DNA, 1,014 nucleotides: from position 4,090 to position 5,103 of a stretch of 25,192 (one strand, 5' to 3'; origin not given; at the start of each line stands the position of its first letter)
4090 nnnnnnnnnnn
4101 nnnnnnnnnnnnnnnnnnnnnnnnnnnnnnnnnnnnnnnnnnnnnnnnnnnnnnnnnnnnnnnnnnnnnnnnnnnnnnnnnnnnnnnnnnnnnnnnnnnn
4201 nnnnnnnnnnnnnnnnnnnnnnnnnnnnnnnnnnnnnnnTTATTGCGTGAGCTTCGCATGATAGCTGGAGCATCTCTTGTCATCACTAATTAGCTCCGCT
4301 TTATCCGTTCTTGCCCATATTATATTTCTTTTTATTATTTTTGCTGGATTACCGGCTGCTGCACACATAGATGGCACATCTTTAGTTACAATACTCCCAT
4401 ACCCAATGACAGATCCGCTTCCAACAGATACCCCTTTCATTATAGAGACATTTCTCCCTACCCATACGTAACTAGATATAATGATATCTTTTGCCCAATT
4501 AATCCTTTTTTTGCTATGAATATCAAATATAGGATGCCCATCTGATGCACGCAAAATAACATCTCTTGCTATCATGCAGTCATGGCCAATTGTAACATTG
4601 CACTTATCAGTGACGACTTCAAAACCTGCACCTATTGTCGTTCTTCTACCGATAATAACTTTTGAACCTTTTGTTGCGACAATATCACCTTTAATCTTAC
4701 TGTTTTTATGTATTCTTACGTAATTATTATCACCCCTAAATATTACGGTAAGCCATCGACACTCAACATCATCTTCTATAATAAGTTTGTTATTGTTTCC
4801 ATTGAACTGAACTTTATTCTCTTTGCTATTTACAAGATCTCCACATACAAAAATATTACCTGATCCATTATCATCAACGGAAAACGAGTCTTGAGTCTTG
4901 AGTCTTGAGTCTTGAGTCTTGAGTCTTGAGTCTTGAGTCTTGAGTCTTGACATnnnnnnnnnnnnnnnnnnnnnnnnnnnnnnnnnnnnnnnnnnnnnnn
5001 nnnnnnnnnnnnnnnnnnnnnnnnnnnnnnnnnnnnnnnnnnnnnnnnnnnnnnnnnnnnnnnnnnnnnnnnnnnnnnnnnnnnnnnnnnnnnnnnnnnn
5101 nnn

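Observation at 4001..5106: AT-rich moron island between int and the tailspike gene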

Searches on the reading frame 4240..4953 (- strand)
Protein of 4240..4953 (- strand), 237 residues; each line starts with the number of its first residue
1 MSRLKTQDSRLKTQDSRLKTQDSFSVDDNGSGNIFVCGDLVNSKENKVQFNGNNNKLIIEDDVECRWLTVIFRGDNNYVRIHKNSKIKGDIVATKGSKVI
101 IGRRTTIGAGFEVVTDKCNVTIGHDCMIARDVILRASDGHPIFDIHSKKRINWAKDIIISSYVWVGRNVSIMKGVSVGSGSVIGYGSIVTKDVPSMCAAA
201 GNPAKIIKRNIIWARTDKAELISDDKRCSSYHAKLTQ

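Call 12: search_solved_structures(query=window:4240-4953:-, show_alignments=1)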
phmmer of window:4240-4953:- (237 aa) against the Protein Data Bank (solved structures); distinct sequences matched with E-value up to 0.001: 72 (the best 60 are shown).
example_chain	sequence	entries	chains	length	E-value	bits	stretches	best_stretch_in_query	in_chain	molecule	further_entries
3jqy_B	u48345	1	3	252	1.1e-156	522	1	2-237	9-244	Polysialic acid O-acetyltransferase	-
2wlc_A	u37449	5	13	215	3.8e-31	111.3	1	46-229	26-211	POLYSIALIC ACID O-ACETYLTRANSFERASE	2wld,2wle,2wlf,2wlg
1kqa_A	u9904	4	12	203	1e-18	70.6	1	79-209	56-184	GALACTOSIDE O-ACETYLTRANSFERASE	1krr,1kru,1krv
3hjj_A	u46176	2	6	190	2.5e-17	66.1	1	90-208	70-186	Maltose O-acetyltransferase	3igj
2ic7_A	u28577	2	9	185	6.6e-16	61.4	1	112-208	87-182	Maltose transacetylase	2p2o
6ag8_C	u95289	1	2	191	7.5e-16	61.2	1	107-209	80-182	Maltose O-acetyltransferase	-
1ocx_A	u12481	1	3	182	1.3e-15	60.4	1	107-209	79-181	MALTOSE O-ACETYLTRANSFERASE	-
4dcl_A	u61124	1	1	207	4.5e-15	58.7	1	116-209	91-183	Putative acetyltransferase SACOL2570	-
4egg_A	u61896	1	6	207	6.6e-15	58.1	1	115-209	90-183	Putative acetyltransferase SACOL2570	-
3srt_A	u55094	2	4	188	6.6e-15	58.1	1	86-209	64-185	Maltose O-acetyltransferase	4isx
3ftt_A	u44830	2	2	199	1.6e-14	56.9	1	115-209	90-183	Putative acetyltransferase SACOL2570 | Galactoside O-acetyltransferase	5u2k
3v4e_A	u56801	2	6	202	1.7e-14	56.8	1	115-209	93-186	Galactoside O-acetyltransferase | Putative acetyltransferase SACOL2570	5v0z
3r8y_A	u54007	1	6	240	3.1e-13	52.7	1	154-209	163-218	2,3,4,5-tetrahydropyridine-2,6-dicarboxylate N-acetyltransferase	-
8j40_A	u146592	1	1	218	4.4e-11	45.6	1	98-210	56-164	CatB8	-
6x3c_A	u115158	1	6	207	7e-11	45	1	94-210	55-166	Virginiamycin A acetyltransferase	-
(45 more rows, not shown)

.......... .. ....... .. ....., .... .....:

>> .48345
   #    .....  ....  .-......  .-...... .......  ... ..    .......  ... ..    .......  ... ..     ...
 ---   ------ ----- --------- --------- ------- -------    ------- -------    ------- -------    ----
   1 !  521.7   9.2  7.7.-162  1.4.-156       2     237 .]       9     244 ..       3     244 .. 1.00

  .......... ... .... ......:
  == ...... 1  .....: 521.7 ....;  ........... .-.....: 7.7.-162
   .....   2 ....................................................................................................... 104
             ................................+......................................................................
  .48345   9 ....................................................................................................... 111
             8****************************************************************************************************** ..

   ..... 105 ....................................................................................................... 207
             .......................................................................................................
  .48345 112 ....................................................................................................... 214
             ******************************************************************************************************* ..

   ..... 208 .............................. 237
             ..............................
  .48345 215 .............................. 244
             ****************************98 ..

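Call 13: search_protein_families(library=pfam, proteins=[window:4240-4953:-])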
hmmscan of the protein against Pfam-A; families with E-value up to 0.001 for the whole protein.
window:4240-4953:- (237 aa): 2 families
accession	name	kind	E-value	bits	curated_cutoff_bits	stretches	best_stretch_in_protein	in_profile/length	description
PF00132.30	Hexapep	-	7.1e-11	41.8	27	1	157-191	2-36/36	Bacterial transferase hexapeptide (six repeats)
PF25084.1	LbH_EIF2B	-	2.9e-05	24.5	54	1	81-190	4-100/105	EIF2B subunit epsilon LbH domain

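Call 46: search_dna_similar(query=window:4243-4884:-, collection=phages, mode=protein, max_rows=30, rows=spread, max_evalue=1e-8)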
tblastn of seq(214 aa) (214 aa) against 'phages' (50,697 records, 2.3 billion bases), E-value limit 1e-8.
Records with a match: 21; places in all: 21; records where one place covers at least 80% of the query: 21.
Best place of each record, by identity: >=99% 20; <60% 1.
By first word of the organism name: Enterobacteria 19; Escherichia 1; Enterococcus 1.
By host as written in the record: Escherichia coli APEC DE205B 1; Escherichia coli Delta-58, serovar:K1 1; Escherichia coli Delta-105, serovar:K1 1; Escherichia coli IMT_5155, serovar:K1 1; Escherichia coli IMT_2470, serovar:K1 1; Escherichia coli Delta-104, serovar:K1 1; Escherichia coli Delta-47, serovar:K1 1; Escherichia coli Delta-76, serovar:K1 1; and 13 more.
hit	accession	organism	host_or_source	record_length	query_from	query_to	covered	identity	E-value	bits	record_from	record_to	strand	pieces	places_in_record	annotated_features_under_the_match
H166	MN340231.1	Escherichia phage phiv205-1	Escherichia coli APEC DE205B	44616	1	214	100%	100.0%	5e-122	385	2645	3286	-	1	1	general stress protein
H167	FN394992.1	Enterobacteria phage CUS-3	Escherichia coli Delta-58, serovar:K1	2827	1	214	100%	100.0%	9e-127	384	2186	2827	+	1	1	neuO: K1 capsule O-acetyltransferase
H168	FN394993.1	Enterobacteria phage CUS-3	Escherichia coli Delta-105, serovar:K1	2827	1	214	100%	100.0%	9e-127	384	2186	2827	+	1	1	neuO: K1 capsule O-acetyltransferase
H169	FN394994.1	Enterobacteria phage CUS-3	Escherichia coli IMT_5155, serovar:K1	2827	1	214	100%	100.0%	9e-127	384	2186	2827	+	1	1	neuO: K1 capsule O-acetyltransferase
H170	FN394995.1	Enterobacteria phage CUS-3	Escherichia coli IMT_2470, serovar:K1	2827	1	214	100%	100.0%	9e-127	384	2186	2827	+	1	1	neuO: K1 capsule O-acetyltransferase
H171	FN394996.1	Enterobacteria phage CUS-3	Escherichia coli Delta-104, serovar:K1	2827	1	214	100%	100.0%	9e-127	384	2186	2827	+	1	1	neuO: K1 capsule O-acetyltransferase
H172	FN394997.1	Enterobacteria phage CUS-3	Escherichia coli Delta-47, serovar:K1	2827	1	214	100%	100.0%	9e-127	384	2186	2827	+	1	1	neuO: K1 capsule O-acetyltransferase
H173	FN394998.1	Enterobacteria phage CUS-3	Escherichia coli Delta-76, serovar:K1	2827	1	214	100%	100.0%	9e-127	384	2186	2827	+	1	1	neuO: K1 capsule O-acetyltransferase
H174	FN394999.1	Enterobacteria phage CUS-3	Escherichia coli Delta-94, serovar:K1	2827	1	214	100%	100.0%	9e-127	384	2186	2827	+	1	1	neuO: K1 capsule O-acetyltransferase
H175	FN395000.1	Enterobacteria phage CUS-3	Escherichia coli Delta-106, serovar:K1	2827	1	214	100%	100.0%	9e-127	384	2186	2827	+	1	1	neuO: K1 capsule O-acetyltransferase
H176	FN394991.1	Enterobacteria phage CUS-3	Escherichia coli A198, serovar:K1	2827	1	214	100%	100.0%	2e-126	384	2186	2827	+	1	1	neuO: K1 capsule O-acetyltransferase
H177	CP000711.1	Enterobacteria phage CUS-3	Escherichia coli RS218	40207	1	214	100%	99.5%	9e-122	385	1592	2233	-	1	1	none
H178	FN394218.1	Enterobacteria phage CUS-3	Escherichia coli IMT_8894, serovar:K1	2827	1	214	100%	99.5%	1e-126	384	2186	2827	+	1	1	neuO: k1 capsule O-acetyl transferase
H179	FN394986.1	Enterobacteria phage CUS-3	Escherichia coli Delta-1, serovar:K1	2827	1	214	100%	99.5%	1e-126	384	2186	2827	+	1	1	neuO: K1 capsule O-acetyltransferase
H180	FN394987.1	Enterobacteria phage CUS-3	Escherichia coli Delta-91, serovar:K1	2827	1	214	100%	99.5%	1e-126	384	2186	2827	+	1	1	neuO: K1 capsule O-acetyltransferase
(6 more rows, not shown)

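Call 57: find_homologous_proteins(query=window:4243-4884:-, max_evalue=1e-20)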
Query seq(214 aa) (214 aa): 60 proteins with E <= 1e-20 among 5066 candidates.
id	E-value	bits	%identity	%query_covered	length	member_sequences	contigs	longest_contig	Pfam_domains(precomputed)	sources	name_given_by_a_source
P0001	1.5e-137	474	100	100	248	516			PF00132.31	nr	nr:acyltransferase [Escherichia coli]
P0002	2.3e-120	418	86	100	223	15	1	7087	PF00132.31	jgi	-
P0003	1.3e-110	386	100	82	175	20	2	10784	PF00132.31,PF25084.2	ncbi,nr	ncbi:acyltransferase, partial [Escherichia coli]|nr:acyltransferase [Escherichia coli]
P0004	5.3e-76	273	60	97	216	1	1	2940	-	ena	-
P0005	5.9e-50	187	45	97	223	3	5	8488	-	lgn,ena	-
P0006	1.8e-49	186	44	97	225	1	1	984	-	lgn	-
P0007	8.9e-38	148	40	88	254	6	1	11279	PF14602.13,PF00132.31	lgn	-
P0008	4.4e-37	145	42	81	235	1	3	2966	PF00132.31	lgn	-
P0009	6.6e-37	145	43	80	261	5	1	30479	PF00132.31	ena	-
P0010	2.3e-36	143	43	79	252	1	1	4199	PF14602.13,PF00132.31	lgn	-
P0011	2.2e-35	140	44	86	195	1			PF14602.13,PF00132.31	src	-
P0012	6.1e-35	138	40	81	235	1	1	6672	PF00132.31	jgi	jgi:acetyltransferase-like isoleucine patch superfamily enzyme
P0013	7.5e-35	138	44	80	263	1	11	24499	PF00132.31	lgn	-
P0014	6.4e-34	135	42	80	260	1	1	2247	PF00132.31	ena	-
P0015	6.9e-34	135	47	80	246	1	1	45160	PF00132.31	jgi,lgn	jgi:acetyltransferase-like isoleucine patch superfamily enzyme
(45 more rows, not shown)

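Call 59: find_encoding_contigs(protein=P0002, flank=6000, max_places=4)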
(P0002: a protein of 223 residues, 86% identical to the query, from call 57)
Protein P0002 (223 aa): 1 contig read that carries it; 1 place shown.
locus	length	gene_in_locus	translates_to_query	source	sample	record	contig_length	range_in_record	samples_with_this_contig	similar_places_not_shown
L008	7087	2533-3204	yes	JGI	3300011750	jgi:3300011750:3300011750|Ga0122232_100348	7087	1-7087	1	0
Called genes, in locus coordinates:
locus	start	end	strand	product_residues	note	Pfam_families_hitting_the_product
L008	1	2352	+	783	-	?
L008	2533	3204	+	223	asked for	PF00132:Hexapep (weak)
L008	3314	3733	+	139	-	PF00717:Peptidase_S24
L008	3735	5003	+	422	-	PF00817:IMS, PF11799:IMS_C, PF13438:DUF4113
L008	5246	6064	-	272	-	PF00106:adh_short, PF08659:KR, PF13561:adh_short_C2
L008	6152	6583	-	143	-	PF01638:HxlR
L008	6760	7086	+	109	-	?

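Call 60: find_encoding_contigs(protein=P0004, flank=6000, max_places=4)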
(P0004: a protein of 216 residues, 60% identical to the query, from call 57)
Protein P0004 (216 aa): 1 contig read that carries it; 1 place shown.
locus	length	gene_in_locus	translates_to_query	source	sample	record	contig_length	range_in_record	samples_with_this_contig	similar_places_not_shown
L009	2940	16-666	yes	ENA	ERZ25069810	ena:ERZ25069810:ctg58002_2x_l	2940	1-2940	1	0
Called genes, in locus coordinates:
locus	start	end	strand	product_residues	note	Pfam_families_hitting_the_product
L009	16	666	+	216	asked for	-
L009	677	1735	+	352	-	PF20471:DUF6716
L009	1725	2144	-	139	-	PF01850:PIN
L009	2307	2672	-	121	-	PF01850:PIN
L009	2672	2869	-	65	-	PF09957:VapB_antitoxin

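Call 61: search_protein_families(library=pfam, proteins=[L008:1-2352:+, L009:677-1735:+])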
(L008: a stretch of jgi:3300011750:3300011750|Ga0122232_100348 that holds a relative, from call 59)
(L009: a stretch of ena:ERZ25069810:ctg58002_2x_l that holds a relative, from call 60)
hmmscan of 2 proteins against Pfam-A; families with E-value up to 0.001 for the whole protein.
L008:1-2352:+ (783 aa): 5 families
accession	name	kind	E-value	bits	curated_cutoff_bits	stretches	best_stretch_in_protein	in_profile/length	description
PF12217.14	End_beta_propel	-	2.7e-203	675.2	24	1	32-473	1-366/367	Catalytic beta propeller domain of bacteriophage endosialidase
PF12219.14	End_tail_spike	-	9.3e-79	263.5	25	1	476-629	2-160/160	Catalytic domain of bacteriophage endosialidase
PF12195.14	End_beta_barrel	-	1e-41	141.2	35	1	143-225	1-83/83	Beta barrel domain of bacteriophage endosialidase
PF12218.14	End_N_terminal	-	1.3e-15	57.2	26.3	1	2-31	38-67/67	N terminal extension of bacteriophage endosialidase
PF13884.11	Peptidase_S74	-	1.7e-08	35.1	22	1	641-690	12-58/58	Chaperone of endosialidase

L009:677-1735:+ (352 aa): 1 family
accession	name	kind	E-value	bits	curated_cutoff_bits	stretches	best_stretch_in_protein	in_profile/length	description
PF20471.4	DUF6716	-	3.6e-43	148.3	27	1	65-285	117-340/342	Putative glycosyltransferase (DUF6716)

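Call 65: find_related_loci(query=A2, collection=genome_contigs, flank=8000)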
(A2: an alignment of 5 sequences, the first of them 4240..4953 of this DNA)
Query A2 (237 aa) in genome_contigs; peptide patterns used: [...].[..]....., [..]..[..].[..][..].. (x = any residue, [..] = any of these).
41 stretches matched a pattern; 19 encode a relative of the query (tblastn E <= 1e-3); 19 distinct loci.
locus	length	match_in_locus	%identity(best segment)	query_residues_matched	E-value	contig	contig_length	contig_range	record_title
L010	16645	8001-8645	86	23-237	8e-116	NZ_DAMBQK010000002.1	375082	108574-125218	MAG: Atlantibacter sp. isolate CTOTU49159 NODE_2_length_375082_cov_6.855637, whole genome shotgun sequence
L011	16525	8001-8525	33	76-237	1e-24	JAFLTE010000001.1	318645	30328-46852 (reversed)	MAG: Lachnospiraceae bacterium isolate HAN045 Seq1, whole genome shotgun sequence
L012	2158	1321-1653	43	102-213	4e-24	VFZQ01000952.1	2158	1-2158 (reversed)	MAG: Acidobacteria bacterium isolate M_DeepCast_100m_mx_118 M_DeepCast_100m_mx_118_Ga0194119_10109254, whole genome shot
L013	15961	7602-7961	38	95-213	1e-23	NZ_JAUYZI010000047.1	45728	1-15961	Methylobacterium sp. NEAU 140 Scaffold47, whole genome shotgun sequence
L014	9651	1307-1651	44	106-213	2e-22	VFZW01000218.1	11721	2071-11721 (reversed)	MAG: Acidobacteria bacterium isolate K_DeepCast_65m_m2_251 K_DeepCast_65m_m2_251_Ga0194128_10009658, whole genome shotgu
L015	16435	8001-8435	35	79-215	1e-21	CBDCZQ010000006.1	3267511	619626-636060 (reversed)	MAG: Methylococcales bacterium isolate a3c75e74-b302-450f-87e0-474c3d024c4a genome assembly, contig: contig_6, whole gen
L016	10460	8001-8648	29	2-236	3e-23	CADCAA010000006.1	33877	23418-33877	MAG: uncultured proteobacterium isolate RUG14456 genome assembly, contig: RUG14456_asm_6, whole genome shotgun sequence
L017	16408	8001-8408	30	66-207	1e-11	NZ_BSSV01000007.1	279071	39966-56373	Thalassotalea loyana strain LMG 22536 sequence07, whole genome shotgun sequence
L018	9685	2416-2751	30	81-210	3e-8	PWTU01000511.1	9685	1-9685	MAG: Ignavibacteriales bacterium isolate CSSed11_208 CS-Sed11-C12141, whole genome shotgun sequence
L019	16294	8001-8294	34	97-210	3e-8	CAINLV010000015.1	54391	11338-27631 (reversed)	MAG: uncultured actinobacterium isolate Kiruna_bin-09407 genome assembly, contig: bin-09407:015/115, whole genome shotgu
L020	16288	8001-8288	35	97-208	3e-8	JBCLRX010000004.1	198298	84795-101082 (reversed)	Lachnospiraceae bacterium 29-84 voucher GPTB0079 scaffold4, whole genome shotgun sequence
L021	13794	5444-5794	25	82-210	4e-7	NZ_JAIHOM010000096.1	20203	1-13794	Spirulina subsalsa FACHB-351 NODE_285, whole genome shotgun sequence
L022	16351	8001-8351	24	82-210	2e-6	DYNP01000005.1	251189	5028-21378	MAG TPA_asm: Thiomargarita sp. isolate SulCav_FS08_3_3_44_224 SulCav_FS08_3_6_length_251189_cov_131_196130, whole genome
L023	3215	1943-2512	25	1-208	3e-6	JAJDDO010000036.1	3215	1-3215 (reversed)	MAG: Phycisphaerales bacterium isolate OFTM350 OFTM350_35, whole genome shotgun sequence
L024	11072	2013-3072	25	81-208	4e-6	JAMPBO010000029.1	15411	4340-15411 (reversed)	MAG: Bacteroides sp. isolate NALB_7821a_19 Scaffold_#29__SCF_029___15411_bp, whole genome shotgun sequence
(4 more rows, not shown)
